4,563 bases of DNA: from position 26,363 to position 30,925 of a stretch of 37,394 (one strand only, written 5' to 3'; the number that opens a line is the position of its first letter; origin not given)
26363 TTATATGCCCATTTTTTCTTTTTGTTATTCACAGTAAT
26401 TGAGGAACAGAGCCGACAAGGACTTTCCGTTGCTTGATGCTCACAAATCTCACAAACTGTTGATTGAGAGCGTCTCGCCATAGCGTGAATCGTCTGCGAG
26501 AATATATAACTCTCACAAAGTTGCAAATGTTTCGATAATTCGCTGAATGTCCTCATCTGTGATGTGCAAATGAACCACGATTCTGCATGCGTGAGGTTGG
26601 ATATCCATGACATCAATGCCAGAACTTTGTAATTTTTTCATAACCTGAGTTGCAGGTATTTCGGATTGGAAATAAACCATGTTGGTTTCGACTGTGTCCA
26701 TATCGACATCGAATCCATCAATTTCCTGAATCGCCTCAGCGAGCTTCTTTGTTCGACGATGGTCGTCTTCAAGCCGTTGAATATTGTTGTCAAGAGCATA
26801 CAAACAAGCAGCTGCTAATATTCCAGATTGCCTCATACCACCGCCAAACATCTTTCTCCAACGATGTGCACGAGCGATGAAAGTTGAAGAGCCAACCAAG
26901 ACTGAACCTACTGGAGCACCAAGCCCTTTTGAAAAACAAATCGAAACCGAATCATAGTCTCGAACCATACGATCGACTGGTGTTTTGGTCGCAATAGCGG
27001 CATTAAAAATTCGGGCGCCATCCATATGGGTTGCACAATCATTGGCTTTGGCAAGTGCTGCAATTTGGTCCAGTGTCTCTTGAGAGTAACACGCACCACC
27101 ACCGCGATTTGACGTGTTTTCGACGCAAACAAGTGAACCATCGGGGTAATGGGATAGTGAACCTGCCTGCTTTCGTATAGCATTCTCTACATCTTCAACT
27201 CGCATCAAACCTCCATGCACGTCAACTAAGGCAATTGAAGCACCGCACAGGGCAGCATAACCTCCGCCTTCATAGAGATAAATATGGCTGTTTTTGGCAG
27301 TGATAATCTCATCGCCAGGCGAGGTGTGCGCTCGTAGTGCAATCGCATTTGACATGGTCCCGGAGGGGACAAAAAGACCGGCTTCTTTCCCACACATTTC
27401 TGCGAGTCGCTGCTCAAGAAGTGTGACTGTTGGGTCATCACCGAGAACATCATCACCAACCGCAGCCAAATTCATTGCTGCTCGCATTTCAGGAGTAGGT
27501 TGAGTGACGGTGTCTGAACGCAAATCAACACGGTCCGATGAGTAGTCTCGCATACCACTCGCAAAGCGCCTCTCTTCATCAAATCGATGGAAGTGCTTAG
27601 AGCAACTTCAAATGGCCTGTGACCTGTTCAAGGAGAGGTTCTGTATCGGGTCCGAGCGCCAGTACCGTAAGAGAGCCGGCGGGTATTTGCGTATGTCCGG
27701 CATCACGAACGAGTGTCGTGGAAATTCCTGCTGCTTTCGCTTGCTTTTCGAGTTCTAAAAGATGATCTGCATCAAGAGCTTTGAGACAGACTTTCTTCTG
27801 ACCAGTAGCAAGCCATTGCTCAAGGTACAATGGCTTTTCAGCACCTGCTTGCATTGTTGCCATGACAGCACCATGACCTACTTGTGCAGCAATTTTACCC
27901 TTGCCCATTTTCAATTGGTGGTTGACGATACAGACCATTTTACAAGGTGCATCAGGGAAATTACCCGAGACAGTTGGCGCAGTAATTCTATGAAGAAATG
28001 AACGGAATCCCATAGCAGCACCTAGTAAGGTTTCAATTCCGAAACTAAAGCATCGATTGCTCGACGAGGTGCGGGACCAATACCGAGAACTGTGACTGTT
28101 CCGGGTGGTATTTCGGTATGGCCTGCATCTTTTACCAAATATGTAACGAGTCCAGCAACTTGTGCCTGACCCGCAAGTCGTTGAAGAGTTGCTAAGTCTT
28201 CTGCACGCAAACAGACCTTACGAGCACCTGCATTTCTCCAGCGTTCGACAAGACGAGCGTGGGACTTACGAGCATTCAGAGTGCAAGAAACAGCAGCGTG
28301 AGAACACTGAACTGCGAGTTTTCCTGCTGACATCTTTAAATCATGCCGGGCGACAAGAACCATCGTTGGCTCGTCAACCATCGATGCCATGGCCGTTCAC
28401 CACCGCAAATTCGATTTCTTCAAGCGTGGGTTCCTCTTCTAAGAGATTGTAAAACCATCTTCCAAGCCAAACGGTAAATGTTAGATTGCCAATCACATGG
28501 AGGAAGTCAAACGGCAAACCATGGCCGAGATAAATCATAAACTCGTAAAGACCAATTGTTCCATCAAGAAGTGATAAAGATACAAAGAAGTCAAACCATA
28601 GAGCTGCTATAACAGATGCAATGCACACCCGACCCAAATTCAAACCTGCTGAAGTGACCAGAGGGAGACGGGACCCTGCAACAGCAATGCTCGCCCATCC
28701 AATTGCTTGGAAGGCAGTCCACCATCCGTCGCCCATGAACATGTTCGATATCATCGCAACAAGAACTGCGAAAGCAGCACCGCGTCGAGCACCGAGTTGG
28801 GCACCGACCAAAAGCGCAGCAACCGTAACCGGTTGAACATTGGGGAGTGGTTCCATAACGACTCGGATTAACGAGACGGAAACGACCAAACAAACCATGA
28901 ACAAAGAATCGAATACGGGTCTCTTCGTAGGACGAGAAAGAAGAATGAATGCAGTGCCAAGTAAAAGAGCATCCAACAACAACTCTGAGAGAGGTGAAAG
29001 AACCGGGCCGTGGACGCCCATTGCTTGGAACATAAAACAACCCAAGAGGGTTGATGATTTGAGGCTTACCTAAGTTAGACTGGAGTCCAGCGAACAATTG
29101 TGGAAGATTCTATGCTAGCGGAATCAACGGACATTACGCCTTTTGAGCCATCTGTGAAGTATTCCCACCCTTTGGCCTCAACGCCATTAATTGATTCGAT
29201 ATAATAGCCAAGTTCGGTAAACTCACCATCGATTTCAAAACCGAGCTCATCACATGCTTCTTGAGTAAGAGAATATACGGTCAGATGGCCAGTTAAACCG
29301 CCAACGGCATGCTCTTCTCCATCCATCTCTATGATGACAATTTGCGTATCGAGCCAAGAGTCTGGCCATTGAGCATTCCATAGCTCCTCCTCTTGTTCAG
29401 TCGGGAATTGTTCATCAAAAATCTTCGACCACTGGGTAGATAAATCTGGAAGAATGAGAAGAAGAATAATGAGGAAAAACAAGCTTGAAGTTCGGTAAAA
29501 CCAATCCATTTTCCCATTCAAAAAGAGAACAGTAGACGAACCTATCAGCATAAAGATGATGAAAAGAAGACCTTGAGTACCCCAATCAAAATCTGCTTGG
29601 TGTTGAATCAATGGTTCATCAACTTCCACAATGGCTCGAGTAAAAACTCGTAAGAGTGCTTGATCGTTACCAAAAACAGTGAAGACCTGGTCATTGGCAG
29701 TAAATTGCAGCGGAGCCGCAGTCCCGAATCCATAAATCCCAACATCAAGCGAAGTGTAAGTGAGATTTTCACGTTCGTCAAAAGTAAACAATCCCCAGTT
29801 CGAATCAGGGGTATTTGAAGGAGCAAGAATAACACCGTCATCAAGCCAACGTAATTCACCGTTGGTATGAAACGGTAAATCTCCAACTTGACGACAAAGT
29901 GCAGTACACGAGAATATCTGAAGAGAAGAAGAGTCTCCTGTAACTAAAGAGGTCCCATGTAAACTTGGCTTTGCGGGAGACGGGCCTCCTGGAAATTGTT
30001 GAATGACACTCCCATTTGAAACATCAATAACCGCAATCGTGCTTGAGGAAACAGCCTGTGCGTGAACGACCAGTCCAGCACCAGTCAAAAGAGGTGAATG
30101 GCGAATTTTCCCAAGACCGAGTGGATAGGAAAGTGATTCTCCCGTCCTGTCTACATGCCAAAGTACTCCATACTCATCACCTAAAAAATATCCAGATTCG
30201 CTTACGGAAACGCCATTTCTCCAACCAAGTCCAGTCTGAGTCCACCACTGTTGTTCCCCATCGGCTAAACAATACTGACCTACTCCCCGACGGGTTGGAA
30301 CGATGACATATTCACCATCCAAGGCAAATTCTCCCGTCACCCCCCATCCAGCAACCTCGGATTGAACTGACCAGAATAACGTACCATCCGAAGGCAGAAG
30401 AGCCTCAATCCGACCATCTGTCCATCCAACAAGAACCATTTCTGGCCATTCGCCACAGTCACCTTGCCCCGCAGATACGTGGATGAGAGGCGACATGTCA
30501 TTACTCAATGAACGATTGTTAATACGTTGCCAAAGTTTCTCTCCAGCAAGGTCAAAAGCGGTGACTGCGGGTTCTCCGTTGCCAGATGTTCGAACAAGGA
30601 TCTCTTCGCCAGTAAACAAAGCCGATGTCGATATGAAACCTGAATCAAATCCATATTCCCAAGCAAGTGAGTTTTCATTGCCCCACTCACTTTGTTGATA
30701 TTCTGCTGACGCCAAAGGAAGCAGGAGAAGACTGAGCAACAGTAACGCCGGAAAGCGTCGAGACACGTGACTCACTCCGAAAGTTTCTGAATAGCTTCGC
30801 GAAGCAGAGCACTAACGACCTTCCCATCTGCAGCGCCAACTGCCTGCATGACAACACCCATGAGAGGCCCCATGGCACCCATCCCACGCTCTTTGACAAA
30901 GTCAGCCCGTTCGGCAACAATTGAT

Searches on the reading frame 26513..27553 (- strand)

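Call 9: search_protein_families(library=pfam, proteins=[window:26513-27553:-], max_evalue=0.001)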
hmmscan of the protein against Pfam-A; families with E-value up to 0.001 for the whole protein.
window:26513-27553:- (346 aa): 6 families
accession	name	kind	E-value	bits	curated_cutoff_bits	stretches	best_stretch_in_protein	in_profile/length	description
PF01212.27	Beta_elim_lyase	-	1.1e-103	347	27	1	10-296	1-286/288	Beta-eliminating lyase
PF00155.27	Aminotran_1_2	-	4.4e-11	43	19.7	1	35-342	36-360/361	Aminotransferase class I and II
PF01041.23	DegT_DnrJ_EryC1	-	4.7e-09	36.4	19.8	1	40-129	23-112/360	DegT/DnrJ/EryC1/StrS aminotransferase family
PF00266.25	Aminotran_5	-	3.7e-05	23.3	21.5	1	60-242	65-232/371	Aminotransferase class-V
PF00202.27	Aminotran_3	-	9.5e-05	21.7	30.5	0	297-344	357-400/403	Aminotransferase class-III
PF01053.26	Cys_Met_Meta_PP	-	0.00041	19.5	27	1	40-88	51-99/381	Cys/Met metabolism PLP-dependent enzyme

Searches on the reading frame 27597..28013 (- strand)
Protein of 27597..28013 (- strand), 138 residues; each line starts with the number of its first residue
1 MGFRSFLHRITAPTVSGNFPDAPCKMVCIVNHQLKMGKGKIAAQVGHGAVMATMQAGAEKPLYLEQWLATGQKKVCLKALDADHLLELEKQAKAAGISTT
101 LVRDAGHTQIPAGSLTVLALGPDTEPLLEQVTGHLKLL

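Call 9: search_protein_families(library=pfam, proteins=[window:27597-28013:-], max_evalue=0.001)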
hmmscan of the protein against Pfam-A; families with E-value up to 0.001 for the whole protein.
window:27597-28013:- (138 aa): 1 family
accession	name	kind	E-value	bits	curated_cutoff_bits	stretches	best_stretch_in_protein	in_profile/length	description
PF01981.21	PTH2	-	3.2e-39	134.1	23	1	24-138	1-115/115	Peptidyl-tRNA hydrolase PTH2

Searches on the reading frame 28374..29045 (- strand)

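Call 9: search_protein_families(library=pfam, proteins=[window:28374-29045:-], max_evalue=0.001)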
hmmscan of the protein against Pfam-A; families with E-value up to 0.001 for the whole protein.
window:28374-29045:- (223 aa): 1 family
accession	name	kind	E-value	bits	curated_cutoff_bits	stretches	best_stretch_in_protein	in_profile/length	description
PF20221.3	DUF6580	-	2.8e-08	34.6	27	1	48-197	8-151/162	Family of unknown function (DUF6580)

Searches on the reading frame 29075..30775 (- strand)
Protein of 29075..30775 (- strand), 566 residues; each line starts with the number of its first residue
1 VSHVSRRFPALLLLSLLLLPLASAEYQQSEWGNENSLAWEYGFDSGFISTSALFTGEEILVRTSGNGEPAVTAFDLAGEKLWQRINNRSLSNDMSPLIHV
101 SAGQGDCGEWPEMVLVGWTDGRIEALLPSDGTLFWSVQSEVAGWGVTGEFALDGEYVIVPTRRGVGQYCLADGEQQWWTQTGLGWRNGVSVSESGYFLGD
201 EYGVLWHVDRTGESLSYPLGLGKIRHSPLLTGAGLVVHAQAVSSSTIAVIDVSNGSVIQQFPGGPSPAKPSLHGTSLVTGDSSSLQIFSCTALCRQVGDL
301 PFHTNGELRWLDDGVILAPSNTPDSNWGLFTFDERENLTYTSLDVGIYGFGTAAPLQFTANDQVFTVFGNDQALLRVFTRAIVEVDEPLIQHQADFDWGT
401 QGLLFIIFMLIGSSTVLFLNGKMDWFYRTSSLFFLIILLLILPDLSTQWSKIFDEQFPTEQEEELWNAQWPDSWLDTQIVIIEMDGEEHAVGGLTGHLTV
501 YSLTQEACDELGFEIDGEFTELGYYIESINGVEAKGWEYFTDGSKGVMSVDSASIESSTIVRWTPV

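Call 9: search_protein_families(library=pfam, proteins=[window:29075-30775:-], max_evalue=0.001)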
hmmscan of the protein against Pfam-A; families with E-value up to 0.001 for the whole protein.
window:29075-30775:- (566 aa): 1 family
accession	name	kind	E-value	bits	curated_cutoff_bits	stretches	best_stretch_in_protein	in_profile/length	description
PF13360.13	PQQ_2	-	8.3e-11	42.4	27.6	1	35-211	53-225/233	Outer membrane protein assembly factor BamB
